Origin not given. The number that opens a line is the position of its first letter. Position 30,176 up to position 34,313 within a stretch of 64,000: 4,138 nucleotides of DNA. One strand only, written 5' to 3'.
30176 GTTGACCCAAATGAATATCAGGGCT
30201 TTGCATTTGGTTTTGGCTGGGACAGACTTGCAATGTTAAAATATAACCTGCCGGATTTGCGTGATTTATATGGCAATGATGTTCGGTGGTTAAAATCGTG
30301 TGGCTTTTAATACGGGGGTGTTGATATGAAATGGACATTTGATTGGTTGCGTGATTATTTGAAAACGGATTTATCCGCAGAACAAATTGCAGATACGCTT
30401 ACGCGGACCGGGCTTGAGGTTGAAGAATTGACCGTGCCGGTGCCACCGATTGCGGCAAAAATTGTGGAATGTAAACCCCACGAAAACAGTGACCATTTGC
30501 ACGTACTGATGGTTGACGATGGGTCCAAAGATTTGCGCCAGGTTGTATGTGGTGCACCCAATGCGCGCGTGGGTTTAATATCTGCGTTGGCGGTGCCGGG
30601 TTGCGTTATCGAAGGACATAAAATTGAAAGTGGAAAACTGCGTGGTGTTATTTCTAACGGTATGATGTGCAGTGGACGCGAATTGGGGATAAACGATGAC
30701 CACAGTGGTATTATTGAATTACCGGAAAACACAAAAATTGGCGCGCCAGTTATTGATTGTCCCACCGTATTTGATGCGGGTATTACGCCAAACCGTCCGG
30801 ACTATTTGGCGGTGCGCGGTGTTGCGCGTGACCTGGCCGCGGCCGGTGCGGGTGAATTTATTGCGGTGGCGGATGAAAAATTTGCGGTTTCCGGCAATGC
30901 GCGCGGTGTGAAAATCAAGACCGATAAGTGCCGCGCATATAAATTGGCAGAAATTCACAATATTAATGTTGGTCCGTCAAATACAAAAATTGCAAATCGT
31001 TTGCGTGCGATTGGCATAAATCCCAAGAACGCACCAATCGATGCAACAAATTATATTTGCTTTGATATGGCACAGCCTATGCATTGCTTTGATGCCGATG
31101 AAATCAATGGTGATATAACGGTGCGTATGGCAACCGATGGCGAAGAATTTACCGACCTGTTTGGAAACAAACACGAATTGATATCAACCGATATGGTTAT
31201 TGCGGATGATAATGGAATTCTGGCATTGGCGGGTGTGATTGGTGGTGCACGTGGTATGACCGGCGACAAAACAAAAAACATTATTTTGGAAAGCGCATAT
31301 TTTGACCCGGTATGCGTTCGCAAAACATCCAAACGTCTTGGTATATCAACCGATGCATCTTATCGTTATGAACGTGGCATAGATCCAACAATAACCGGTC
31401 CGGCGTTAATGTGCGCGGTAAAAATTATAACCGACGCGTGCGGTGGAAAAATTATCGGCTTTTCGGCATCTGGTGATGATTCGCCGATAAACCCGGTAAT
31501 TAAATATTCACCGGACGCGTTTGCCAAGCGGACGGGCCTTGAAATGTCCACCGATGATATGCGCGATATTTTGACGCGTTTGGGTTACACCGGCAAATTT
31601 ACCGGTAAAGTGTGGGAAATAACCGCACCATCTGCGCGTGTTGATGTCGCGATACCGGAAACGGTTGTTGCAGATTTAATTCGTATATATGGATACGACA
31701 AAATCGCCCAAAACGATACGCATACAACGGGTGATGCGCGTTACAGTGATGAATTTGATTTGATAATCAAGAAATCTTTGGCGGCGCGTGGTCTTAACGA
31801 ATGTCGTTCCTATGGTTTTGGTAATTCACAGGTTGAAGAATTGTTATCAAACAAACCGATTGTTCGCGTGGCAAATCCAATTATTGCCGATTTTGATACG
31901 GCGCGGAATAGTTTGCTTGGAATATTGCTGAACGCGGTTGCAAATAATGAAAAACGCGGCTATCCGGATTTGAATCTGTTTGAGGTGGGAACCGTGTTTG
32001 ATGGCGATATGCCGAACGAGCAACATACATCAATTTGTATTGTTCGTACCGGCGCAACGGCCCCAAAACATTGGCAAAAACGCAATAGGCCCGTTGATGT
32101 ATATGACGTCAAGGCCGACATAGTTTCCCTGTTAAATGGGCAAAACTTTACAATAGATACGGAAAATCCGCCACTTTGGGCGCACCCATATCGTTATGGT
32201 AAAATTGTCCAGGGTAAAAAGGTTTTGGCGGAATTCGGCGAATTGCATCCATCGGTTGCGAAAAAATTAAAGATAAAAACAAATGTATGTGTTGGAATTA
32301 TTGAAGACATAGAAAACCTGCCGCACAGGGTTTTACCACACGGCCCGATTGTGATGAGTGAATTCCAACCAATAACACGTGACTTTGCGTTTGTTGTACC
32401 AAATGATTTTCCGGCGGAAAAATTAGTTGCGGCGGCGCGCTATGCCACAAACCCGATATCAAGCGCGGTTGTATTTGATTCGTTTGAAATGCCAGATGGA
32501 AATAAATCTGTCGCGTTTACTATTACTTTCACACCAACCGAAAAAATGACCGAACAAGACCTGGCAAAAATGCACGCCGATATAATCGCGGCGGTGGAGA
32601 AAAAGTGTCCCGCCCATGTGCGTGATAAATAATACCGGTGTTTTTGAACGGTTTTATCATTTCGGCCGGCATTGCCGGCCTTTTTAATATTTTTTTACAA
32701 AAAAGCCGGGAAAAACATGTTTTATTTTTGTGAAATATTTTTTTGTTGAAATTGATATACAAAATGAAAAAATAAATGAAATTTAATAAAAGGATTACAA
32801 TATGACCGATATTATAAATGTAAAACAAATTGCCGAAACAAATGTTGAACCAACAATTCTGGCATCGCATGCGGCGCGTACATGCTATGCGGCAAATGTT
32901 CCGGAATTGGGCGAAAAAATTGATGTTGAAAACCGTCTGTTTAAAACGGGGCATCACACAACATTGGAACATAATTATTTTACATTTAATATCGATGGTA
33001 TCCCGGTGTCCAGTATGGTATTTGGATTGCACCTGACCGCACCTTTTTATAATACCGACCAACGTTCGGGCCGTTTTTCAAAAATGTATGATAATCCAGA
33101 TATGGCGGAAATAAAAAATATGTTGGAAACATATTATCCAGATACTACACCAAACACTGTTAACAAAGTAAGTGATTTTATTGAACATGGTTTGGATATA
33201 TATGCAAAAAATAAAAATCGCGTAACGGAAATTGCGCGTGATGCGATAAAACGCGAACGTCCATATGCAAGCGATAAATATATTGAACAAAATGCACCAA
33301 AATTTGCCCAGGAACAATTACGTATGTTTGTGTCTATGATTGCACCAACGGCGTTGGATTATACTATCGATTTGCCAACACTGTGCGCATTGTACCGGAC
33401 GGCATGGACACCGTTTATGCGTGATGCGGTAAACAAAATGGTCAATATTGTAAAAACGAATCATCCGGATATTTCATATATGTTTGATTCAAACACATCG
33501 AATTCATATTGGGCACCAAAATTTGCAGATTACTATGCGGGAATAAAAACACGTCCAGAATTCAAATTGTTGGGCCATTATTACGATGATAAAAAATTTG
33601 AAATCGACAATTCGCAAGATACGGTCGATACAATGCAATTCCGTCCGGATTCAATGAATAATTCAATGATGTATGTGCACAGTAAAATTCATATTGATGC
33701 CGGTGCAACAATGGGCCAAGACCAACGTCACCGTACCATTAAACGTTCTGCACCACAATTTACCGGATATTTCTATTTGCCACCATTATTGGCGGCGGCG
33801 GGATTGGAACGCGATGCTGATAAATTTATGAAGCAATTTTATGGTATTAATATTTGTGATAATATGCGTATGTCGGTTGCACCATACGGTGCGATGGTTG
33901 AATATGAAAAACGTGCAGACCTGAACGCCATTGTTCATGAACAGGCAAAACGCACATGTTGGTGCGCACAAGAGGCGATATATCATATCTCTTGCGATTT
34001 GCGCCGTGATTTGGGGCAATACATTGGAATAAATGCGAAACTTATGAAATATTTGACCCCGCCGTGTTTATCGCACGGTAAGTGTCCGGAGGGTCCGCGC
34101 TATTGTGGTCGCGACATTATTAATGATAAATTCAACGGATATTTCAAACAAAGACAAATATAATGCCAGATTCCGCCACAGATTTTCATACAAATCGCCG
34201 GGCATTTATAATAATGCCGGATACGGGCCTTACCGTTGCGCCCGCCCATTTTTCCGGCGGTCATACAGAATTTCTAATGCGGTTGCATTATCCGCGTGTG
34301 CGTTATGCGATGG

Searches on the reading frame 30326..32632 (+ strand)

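Call 74: search_protein_families(library=pfam, proteins=[window:30326-32632:+], max_evalue=0.00001)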
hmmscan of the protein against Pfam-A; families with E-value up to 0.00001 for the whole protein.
window:30326-32632:+ (768 aa): 5 families
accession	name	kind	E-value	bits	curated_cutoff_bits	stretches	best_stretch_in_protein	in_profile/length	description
PF03483.22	B3_4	-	3.9e-58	196.3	29.3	1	201-373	1-174/174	B3/4 domain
PF17759.6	tRNA_synthFbeta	-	5e-38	131.2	22.4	1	471-656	15-209/214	Phenylalanyl tRNA synthetase beta chain CLM domain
PF01588.26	tRNA_bind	-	2e-19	69.9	27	1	44-140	4-95/96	Putative tRNA binding domain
PF03484.21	B5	-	3.6e-19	69.1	28.6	1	392-457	1-67/67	tRNA synthetase B5 domain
PF03147.19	FDX-ACB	-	8.1e-14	52.3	31.1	1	678-766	1-94/94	Ferredoxin-fold anticodon binding domain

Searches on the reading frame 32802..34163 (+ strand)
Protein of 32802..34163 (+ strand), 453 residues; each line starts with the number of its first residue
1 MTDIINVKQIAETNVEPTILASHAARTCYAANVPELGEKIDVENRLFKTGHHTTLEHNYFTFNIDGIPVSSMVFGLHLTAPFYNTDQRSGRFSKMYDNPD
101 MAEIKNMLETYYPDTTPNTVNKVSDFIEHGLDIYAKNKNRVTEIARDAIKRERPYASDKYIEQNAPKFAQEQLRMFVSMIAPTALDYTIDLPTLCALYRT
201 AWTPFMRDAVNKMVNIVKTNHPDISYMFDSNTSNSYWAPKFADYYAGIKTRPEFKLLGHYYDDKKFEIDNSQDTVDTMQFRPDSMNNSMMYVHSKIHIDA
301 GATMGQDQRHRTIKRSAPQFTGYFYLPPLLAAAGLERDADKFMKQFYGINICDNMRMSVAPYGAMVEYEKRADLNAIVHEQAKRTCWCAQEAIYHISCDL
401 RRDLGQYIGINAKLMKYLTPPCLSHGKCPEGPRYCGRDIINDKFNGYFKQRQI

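Call 74: search_protein_families(library=pfam, proteins=[window:32802-34163:+], max_evalue=0.00001)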
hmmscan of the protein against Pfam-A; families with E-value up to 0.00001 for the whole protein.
window:32802-34163:+ (453 aa): 1 family
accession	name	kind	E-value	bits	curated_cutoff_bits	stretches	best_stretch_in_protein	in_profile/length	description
PF02511.20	Thy1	-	4.6e-12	46.6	24.8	1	16-222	8-190/191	Thymidylate synthase complementing protein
